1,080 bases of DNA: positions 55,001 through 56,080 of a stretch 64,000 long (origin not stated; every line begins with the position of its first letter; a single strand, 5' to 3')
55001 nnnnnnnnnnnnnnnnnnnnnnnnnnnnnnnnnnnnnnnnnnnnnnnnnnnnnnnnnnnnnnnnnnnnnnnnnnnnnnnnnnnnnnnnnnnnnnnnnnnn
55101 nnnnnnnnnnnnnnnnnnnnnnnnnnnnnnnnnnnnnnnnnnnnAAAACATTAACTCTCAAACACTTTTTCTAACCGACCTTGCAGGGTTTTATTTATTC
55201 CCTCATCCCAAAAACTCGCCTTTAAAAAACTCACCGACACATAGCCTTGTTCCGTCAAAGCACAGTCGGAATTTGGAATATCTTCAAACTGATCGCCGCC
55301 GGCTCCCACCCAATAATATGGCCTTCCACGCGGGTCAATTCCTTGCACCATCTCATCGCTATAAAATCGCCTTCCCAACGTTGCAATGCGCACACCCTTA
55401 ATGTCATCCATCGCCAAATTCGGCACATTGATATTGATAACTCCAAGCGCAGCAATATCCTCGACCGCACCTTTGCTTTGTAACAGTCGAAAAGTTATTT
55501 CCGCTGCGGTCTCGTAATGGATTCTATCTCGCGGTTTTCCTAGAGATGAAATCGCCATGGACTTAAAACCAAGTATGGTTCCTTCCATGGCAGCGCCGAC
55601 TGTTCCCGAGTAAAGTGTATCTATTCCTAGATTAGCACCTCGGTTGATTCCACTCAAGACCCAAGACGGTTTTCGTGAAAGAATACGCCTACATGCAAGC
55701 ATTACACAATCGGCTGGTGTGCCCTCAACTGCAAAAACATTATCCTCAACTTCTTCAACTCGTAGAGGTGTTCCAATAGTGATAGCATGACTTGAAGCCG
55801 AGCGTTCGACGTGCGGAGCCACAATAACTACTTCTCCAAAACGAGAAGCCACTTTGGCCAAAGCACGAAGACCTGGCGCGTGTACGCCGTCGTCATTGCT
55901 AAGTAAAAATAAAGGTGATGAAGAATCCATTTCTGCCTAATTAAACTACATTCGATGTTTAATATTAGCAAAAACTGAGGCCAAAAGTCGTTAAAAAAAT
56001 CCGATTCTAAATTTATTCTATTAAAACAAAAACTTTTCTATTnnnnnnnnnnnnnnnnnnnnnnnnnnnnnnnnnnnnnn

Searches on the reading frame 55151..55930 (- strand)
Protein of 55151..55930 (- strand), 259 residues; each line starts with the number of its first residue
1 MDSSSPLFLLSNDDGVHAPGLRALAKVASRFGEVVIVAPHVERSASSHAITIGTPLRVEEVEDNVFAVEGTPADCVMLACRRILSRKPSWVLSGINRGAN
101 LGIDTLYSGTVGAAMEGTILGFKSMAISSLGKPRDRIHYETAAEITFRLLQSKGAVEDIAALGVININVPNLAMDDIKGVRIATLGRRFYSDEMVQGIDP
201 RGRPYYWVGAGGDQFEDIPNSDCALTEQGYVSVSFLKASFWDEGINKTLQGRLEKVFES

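Call 15: find_encoding_contigs(protein=window:55151-55930:-, flank=8000, max_places=10)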
Protein window:55151-55930:- (259 aa): 3 contigs read that carry it; 1 place shown.
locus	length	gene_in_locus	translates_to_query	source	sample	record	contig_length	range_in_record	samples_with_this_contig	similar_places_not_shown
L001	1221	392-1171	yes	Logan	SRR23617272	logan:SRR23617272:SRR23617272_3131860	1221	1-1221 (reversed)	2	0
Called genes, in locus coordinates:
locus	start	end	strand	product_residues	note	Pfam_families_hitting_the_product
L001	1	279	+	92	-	?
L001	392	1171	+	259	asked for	PF01975:SurE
